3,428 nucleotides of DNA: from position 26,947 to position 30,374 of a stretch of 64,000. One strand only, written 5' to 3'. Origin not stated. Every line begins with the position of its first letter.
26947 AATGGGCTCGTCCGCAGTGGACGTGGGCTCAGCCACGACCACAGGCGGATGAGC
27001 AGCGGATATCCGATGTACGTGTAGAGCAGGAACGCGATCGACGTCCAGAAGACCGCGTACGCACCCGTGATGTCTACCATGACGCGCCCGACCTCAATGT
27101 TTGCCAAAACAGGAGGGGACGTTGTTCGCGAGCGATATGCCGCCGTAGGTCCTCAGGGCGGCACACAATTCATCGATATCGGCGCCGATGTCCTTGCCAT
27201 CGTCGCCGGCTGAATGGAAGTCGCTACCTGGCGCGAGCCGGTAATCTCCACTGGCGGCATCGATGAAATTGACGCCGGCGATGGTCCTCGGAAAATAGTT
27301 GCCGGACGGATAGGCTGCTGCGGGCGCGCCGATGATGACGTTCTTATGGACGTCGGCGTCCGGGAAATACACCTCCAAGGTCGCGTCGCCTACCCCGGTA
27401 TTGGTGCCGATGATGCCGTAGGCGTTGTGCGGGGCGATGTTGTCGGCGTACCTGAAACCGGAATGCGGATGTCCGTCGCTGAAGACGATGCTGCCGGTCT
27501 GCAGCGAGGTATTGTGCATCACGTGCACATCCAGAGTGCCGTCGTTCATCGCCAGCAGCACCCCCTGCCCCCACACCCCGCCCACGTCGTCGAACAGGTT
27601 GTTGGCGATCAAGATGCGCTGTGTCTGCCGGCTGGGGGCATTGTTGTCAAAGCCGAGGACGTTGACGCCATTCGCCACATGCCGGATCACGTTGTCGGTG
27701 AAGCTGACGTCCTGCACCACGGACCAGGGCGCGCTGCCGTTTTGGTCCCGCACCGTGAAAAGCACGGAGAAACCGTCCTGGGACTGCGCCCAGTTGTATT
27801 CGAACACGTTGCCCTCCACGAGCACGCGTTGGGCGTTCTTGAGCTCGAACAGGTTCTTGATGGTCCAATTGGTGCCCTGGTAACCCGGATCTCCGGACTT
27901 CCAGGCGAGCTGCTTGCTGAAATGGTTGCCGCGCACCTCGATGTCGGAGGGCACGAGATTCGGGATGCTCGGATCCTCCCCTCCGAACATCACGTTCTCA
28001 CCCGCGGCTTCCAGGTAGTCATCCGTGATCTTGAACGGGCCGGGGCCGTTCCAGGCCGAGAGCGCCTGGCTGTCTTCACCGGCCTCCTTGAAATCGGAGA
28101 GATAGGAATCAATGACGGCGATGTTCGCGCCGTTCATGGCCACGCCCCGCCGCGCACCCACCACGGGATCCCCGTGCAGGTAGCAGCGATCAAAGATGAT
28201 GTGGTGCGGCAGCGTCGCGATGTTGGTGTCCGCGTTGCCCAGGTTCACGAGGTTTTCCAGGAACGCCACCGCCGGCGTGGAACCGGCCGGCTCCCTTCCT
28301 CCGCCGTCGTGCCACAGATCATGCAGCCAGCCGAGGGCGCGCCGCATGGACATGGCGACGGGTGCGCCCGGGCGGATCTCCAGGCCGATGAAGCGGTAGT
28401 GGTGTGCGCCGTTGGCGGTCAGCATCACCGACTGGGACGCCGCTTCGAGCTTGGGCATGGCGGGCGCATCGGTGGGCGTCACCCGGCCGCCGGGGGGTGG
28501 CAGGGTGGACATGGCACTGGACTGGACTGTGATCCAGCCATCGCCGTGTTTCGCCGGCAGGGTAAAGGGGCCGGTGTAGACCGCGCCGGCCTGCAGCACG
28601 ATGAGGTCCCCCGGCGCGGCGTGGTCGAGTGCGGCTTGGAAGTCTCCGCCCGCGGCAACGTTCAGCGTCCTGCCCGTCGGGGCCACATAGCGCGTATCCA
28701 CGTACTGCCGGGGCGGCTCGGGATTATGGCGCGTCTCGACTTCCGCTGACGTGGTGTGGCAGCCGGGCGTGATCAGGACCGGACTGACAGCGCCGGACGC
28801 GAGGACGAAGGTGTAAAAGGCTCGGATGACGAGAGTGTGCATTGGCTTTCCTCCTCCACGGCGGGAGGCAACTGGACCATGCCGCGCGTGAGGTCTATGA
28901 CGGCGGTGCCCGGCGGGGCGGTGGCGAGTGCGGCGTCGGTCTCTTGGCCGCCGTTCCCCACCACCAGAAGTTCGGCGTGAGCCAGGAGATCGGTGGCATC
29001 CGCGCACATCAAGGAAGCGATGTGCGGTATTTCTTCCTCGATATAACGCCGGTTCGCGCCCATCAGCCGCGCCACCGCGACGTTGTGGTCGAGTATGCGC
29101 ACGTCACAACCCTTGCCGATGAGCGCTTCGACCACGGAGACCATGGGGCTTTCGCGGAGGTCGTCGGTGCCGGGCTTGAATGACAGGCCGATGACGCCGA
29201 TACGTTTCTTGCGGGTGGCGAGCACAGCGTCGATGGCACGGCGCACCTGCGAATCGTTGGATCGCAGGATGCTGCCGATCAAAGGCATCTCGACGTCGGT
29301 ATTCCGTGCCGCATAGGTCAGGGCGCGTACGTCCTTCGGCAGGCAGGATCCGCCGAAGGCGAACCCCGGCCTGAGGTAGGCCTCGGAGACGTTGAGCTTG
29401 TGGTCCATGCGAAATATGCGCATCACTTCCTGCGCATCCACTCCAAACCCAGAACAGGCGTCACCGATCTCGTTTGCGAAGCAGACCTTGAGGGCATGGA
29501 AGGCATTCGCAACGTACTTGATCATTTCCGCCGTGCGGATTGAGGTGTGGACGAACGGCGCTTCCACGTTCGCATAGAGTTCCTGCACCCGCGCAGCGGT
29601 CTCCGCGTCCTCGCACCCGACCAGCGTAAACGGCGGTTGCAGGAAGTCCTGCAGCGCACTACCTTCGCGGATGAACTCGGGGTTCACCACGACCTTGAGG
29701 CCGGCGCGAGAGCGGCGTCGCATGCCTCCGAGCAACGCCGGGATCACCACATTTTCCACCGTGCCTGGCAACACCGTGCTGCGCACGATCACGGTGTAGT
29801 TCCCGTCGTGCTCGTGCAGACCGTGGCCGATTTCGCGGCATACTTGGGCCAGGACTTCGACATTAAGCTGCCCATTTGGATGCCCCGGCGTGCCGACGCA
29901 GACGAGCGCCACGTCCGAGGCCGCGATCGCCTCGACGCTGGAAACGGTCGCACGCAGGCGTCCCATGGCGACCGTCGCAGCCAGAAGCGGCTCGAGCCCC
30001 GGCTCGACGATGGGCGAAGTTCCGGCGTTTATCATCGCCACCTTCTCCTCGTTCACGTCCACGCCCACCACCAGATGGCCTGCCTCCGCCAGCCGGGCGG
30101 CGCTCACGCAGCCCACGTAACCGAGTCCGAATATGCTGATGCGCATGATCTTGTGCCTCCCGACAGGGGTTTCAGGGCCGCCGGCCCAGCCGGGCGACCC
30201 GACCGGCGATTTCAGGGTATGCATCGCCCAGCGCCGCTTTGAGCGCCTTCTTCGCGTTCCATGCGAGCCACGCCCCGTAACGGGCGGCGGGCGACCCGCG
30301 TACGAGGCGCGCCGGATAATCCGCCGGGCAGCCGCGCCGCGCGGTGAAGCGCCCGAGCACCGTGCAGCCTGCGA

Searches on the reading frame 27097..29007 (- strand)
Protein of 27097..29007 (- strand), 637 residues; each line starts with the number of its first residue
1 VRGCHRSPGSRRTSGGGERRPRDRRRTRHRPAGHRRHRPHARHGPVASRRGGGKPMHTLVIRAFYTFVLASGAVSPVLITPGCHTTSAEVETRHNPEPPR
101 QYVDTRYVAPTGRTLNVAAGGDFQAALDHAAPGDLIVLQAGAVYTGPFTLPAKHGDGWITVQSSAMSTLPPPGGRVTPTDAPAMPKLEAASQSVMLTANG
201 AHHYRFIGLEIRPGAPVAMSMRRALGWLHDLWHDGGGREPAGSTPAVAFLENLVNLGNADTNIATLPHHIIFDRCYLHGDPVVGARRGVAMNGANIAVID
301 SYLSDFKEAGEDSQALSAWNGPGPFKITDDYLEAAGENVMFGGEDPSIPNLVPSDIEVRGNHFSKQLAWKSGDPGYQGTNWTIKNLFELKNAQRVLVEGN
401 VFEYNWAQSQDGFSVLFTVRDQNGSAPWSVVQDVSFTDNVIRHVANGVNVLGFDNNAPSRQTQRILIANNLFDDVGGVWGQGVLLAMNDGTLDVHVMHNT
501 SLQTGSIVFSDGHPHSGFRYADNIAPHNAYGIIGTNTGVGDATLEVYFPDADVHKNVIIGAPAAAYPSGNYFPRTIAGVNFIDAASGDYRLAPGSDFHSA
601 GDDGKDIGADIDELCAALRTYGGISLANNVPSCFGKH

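Call 16: search_protein_families(library=pfam, proteins=[window:27097-29007:-], max_evalue=0.00001)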
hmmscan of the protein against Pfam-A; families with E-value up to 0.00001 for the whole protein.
window:27097-29007:- (637 aa): 0 families

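Call 20: search_protein_families(library=ncbifam, proteins=[window:27097-29007:-], max_evalue=0.00001)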
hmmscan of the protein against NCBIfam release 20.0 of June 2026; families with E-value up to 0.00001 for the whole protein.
window:27097-29007:- (637 aa): 0 families

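Call 54: search_solved_structures(query=window:27097-28842:-, max_evalue=10)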
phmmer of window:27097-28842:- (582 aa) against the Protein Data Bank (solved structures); distinct sequences matched with E-value up to 10: 0.

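Call 74: search_protein_families(library=pfam, proteins=[window:27097-28842:-], max_evalue=1)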
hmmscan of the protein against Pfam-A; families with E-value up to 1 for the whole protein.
window:27097-28842:- (582 aa): 0 families

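Call 75: find_homologous_proteins(query=window:27097-28842:-, max_evalue=1e-10)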
Query window:27097-28842:- (582 aa): 7414 proteins with E <= 1e-10 among 8000 candidates; the best 120 are listed.
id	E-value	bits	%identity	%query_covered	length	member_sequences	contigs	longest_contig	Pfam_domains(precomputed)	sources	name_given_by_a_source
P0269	0.0e+0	1351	100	100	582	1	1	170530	-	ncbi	ncbi:MAG: hypothetical protein ACM3ZT_02165 [Bacillota bacterium]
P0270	2.0e-292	989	74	99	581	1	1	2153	-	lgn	-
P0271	1.4e-280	950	76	93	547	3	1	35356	-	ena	-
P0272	1.6e-274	930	76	92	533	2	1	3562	-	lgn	-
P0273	3.8e-274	929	77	90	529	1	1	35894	-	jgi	-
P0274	9.6e-273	924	76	90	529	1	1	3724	-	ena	-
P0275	4.9e-247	839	64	99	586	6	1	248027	-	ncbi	ncbi:MAG TPA: hypothetical protein VF651_05595 [Gammaproteobacteria bacterium]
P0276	6.3e-241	819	67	92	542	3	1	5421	-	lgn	-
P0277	1.5e-239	815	68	91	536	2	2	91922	-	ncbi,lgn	-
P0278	1.2e-237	808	63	99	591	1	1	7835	-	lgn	-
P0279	8.2e-233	792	60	99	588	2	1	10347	-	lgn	-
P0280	8.9e-233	792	61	99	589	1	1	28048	-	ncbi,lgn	ncbi:MAG: hypothetical protein ACRETO_00850 [Gammaproteobacteria bacterium]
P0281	5.9e-231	786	60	100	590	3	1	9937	-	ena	-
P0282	2.1e-230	784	64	93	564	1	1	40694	-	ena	-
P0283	2.2e-225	768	58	100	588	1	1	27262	-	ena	-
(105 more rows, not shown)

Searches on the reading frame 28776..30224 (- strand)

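Call 16: search_protein_families(library=pfam, proteins=[window:28776-30224:-], max_evalue=0.00001)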
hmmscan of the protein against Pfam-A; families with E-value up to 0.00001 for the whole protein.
window:28776-30224:- (483 aa): 3 families
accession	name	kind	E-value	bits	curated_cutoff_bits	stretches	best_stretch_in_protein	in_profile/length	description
PF03721.20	UDPG_MGDP_dh_N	-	4.7e-50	170.2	27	1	27-216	1-187/187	UDP-glucose/GDP-mannose dehydrogenase family, NAD binding domain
PF00984.24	UDPG_MGDP_dh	-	1.6e-30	105.4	25.4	1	230-324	1-93/94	UDP-glucose/GDP-mannose dehydrogenase family, central domain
PF03720.21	UDPG_MGDP_dh_C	-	3.1e-11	44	30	1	343-423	1-71/103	UDP-glucose/GDP-mannose dehydrogenase family, UDP binding domain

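Call 60: search_protein_families(library=ncbifam, proteins=[window:28776-30224:-], max_evalue=1e-10)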
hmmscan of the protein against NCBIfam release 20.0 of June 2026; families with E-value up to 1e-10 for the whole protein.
window:28776-30224:- (483 aa): 7 families
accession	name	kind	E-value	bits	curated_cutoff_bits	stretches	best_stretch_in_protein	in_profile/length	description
TIGR03026.1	NDP-sugDHase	subfamily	1.5e-116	389.6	189.8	1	27-429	1-391/413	nucleotide sugar dehydrogenase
NF041297.1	UDPGDh_AglM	equivalog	8.3e-98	328.1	670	1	27-387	1-363/429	UDP-glucose 6-dehydrogenase AglM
NF047673.2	TeichurnBiosyTuaD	equivalog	1.3e-73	248.6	700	1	28-396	3-369/439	UDP-glucose 6-dehydrogenase TuaD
NF040825.1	UDPMaNacDH_Arch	equivalog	4.8e-44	150.9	750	1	27-382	1-351/418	UDP-N-acetyl-D-mannosamine dehydrogenase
NF008286.0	PRK11064.1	equivalog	5.3e-40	137.3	459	1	27-371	4-352/420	UDP-N-acetyl-D-mannosamine dehydrogenase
NF011631.0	PRK15057.1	equivalog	2.4e-36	125.7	757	1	27-379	1-336/388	UDP-glucose 6-dehydrogenase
NF011729.0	PRK15182.1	equivalog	1.2e-18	67.1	592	1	27-383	7-358/425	Vi polysaccharide biosynthesis UDP-N-acetylglucosamine C-6 dehydrogenase TviB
